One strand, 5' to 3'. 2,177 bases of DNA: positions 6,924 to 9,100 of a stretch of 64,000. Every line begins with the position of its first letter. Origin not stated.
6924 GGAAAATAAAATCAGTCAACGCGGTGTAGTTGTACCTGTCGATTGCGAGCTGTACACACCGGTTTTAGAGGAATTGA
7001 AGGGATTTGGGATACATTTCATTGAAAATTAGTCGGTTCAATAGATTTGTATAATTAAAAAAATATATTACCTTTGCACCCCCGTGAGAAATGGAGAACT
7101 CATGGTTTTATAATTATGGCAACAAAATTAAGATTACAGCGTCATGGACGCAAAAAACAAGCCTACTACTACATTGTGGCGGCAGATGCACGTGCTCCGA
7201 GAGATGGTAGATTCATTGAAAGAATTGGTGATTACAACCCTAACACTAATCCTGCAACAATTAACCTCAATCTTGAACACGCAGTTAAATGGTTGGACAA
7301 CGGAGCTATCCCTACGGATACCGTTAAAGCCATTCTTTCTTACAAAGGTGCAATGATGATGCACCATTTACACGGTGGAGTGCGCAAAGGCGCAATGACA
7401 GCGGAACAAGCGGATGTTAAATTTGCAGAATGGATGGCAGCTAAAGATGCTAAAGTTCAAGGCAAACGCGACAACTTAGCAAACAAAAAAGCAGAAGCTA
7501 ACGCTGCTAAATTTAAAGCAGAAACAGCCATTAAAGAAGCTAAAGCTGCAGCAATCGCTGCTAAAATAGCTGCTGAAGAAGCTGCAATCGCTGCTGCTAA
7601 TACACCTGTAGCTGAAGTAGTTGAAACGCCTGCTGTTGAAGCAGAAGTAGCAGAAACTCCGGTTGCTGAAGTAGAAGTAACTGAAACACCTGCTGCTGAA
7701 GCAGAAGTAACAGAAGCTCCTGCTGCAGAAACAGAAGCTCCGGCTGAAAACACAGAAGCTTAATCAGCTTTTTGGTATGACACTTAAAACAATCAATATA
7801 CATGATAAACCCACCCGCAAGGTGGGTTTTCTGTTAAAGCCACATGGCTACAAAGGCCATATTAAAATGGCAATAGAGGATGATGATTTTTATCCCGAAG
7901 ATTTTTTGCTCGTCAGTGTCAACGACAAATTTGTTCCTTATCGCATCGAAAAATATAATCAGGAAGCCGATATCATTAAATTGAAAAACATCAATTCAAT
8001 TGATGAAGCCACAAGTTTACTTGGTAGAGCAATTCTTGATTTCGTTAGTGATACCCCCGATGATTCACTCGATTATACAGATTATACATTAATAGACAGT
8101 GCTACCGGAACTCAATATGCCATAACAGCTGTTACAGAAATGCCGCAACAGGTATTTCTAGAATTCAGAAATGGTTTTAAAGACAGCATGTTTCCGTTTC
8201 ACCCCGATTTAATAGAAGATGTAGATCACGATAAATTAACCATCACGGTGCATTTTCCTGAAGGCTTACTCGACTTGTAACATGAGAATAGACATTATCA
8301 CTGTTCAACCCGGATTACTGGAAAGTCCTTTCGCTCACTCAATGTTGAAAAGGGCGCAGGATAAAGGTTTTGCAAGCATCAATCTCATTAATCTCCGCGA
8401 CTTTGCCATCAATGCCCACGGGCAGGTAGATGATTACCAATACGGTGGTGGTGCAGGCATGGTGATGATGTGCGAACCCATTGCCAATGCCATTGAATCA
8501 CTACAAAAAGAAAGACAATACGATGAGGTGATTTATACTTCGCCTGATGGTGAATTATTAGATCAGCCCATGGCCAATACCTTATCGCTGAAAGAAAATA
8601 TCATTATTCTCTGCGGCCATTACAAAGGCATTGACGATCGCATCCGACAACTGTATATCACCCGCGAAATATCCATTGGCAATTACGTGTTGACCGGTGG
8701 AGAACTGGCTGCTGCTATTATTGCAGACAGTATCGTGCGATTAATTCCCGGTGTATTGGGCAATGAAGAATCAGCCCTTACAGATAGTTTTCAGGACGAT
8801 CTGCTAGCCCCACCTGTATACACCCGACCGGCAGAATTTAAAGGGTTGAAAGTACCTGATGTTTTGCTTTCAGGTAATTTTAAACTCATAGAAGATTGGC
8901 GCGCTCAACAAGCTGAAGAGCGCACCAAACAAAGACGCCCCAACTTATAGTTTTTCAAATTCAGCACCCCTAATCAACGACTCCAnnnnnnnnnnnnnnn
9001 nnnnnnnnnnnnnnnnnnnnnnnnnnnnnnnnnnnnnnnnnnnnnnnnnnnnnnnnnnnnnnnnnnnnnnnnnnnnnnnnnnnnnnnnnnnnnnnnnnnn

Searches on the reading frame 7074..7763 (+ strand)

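Call 37: search_protein_families(library=pfam, proteins=[window:7074-7763:+], max_evalue=0.0001)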
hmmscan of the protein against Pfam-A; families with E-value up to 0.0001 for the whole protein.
window:7074-7763:+ (229 aa): 1 family
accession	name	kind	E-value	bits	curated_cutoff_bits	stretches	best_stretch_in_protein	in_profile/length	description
PF00886.24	Ribosomal_S16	-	2.2e-22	79.2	27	1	23-81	1-62/62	Ribosomal protein S16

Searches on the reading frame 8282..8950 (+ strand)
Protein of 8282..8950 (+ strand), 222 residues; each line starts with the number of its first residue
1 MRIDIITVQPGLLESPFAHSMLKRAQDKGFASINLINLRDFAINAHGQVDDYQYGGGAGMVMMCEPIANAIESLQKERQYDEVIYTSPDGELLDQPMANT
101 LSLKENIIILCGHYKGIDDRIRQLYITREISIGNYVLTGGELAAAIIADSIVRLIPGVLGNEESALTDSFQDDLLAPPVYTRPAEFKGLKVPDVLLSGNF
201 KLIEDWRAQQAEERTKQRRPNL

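Call 37: search_protein_families(library=pfam, proteins=[window:8282-8950:+], max_evalue=0.0001)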
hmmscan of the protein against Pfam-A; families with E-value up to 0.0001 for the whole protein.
window:8282-8950:+ (222 aa): 1 family
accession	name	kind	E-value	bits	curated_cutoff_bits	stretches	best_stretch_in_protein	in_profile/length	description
PF01746.26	tRNA_m1G_MT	-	9.8e-59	198.8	27.3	1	23-220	2-195/195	tRNA (Guanine-1)-methyltransferase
